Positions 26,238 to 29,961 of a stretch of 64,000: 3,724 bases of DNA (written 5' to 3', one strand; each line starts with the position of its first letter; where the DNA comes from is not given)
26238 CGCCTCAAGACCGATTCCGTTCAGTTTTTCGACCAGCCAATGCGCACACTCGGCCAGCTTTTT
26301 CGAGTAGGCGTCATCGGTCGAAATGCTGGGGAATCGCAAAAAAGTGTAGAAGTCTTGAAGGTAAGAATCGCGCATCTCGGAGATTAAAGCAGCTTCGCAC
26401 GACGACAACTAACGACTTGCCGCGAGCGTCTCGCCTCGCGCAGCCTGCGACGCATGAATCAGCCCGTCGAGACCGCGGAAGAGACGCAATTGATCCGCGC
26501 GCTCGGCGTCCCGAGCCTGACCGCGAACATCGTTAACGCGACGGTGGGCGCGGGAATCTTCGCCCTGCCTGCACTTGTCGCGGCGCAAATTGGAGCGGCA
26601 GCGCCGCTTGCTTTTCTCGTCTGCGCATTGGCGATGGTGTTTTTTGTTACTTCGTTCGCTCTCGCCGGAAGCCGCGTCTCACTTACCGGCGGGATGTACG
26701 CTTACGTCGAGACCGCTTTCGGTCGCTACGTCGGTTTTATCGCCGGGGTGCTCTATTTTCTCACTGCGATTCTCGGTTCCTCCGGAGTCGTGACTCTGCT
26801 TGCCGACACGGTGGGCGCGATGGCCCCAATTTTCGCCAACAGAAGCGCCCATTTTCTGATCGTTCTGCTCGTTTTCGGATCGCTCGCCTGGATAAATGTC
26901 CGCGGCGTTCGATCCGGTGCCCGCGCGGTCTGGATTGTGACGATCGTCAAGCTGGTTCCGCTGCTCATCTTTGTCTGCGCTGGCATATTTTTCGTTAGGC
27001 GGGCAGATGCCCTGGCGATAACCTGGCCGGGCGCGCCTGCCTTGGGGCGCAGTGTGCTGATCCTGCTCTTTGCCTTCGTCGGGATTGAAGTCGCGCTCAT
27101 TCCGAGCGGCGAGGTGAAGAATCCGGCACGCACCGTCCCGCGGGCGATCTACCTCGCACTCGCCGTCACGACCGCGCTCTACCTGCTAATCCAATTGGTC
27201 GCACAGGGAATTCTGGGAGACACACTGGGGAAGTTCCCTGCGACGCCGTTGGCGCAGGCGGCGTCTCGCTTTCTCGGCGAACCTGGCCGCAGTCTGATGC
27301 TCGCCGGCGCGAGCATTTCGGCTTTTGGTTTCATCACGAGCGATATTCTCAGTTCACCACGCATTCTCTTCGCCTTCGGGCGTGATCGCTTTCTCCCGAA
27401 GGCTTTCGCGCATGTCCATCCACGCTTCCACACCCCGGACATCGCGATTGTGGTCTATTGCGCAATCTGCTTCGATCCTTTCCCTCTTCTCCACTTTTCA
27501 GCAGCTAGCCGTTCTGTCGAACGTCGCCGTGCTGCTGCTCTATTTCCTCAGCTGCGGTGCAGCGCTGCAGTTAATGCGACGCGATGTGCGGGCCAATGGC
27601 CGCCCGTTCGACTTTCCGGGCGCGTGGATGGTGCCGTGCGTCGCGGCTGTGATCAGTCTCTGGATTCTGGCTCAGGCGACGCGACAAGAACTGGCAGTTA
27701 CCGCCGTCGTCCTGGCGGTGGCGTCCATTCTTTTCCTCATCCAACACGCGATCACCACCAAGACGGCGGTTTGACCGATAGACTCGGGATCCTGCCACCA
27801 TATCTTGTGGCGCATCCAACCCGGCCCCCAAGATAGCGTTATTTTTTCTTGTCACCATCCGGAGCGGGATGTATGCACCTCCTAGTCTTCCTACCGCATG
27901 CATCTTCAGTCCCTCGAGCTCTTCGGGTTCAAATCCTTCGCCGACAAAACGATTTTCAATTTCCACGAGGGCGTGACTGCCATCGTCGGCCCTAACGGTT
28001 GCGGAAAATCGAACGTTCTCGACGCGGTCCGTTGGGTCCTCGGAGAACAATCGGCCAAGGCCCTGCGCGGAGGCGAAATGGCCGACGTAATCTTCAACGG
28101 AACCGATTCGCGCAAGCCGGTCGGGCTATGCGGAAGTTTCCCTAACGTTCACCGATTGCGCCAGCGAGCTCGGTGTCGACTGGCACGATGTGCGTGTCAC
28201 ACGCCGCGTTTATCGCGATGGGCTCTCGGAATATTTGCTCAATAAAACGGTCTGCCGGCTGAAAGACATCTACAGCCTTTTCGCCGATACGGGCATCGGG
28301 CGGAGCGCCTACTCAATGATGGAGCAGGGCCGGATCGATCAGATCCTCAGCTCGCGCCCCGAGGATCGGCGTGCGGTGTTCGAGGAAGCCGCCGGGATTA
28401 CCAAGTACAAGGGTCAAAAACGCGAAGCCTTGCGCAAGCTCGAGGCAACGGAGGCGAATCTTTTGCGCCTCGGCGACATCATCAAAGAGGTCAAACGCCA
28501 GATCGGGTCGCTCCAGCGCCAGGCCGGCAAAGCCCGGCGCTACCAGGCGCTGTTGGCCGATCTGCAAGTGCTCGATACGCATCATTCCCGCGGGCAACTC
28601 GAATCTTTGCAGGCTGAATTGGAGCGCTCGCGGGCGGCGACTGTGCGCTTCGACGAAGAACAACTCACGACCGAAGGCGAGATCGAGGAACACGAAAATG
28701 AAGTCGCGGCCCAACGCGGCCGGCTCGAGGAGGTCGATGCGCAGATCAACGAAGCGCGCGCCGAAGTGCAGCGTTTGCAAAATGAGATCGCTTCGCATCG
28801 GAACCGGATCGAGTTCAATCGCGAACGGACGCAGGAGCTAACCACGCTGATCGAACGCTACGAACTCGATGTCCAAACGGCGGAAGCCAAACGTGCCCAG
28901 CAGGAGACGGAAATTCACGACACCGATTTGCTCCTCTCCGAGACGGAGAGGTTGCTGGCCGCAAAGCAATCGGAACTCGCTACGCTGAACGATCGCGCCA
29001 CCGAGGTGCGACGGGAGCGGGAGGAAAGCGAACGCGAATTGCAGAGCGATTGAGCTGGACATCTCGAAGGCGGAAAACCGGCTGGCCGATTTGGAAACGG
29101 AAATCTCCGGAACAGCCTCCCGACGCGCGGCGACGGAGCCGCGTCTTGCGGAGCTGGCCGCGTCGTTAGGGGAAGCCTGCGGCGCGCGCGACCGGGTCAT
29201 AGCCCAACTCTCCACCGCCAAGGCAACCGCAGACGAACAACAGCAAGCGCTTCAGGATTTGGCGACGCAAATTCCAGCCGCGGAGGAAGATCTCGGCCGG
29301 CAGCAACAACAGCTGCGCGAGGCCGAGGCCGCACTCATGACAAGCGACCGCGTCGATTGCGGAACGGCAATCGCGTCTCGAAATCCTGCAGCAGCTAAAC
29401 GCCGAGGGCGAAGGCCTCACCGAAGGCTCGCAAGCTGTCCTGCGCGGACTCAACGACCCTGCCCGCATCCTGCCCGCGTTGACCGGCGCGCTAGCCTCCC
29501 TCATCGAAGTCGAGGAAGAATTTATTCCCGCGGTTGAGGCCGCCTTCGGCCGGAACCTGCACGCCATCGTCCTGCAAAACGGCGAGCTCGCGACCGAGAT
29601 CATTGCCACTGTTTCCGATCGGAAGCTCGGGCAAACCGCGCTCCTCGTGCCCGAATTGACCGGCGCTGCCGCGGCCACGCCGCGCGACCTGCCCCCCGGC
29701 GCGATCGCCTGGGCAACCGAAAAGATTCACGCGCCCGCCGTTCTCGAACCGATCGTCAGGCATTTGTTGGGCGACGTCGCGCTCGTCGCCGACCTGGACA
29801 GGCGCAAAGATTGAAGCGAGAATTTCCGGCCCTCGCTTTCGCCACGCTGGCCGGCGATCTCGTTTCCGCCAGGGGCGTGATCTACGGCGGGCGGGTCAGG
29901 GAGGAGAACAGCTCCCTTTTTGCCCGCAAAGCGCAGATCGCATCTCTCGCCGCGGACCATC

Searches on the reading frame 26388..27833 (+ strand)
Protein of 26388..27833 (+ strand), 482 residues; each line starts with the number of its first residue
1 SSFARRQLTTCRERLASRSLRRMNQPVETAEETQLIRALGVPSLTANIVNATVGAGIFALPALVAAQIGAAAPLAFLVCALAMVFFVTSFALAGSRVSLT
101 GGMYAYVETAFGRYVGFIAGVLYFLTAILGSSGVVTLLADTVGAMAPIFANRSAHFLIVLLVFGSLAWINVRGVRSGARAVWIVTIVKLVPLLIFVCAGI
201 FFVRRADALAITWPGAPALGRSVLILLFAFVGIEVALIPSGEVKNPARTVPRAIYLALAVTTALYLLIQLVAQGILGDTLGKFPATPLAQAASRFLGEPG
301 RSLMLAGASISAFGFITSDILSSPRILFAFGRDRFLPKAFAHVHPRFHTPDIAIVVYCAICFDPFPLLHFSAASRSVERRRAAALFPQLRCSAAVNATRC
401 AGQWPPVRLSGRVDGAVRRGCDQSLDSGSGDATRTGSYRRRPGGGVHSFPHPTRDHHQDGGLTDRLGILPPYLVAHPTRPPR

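Call 31: search_protein_families(library=pfam, proteins=[window:26388-27833:+], max_evalue=0.001)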
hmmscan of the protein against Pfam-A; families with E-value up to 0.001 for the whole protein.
window:26388-27833:+ (482 aa): 4 families
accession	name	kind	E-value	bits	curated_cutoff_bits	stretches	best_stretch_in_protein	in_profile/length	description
PF13520.12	AA_permease_2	-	8.2e-45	153.9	27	1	39-362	1-335/427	Amino acid permease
PF00324.27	AA_permease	-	1.1e-24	87.4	24.6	1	53-361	11-341/470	Amino acid permease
PF03845.19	Spore_permease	-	3e-08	33.3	23.4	1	48-277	11-235/321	Spore germination protein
PF03222.19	Trp_Tyr_perm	-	3.8e-05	23.4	22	1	48-276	12-242/393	Tryptophan/tyrosine permease family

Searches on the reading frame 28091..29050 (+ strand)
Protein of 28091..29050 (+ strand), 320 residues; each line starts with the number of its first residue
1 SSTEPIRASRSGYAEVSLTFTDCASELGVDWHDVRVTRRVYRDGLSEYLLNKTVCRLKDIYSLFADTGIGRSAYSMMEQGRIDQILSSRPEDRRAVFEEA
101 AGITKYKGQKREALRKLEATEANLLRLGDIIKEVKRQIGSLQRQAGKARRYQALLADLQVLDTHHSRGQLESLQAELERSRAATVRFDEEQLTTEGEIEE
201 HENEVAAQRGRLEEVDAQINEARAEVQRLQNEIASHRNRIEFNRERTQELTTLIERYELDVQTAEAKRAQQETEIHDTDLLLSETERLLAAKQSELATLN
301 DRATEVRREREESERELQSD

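Call 31: search_protein_families(library=pfam, proteins=[window:28091-29050:+], max_evalue=0.001)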
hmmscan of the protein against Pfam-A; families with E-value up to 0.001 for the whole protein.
window:28091-29050:+ (320 aa): 1 family
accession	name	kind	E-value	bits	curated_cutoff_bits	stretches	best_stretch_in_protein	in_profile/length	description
PF02463.25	SMC_N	-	1.9e-08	34.4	40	1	10-164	73-136/220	RecF/RecN/SMC N terminal domain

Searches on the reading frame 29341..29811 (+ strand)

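Call 31: search_protein_families(library=pfam, proteins=[window:29341-29811:+], max_evalue=0.001)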
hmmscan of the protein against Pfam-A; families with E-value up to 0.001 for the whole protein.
window:29341-29811:+ (157 aa): 1 family
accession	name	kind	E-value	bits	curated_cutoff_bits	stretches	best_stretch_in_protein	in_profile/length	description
PF06470.18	SMC_hinge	-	5e-19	69.2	22.5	1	47-153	4-110/116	SMC proteins Flexible Hinge Domain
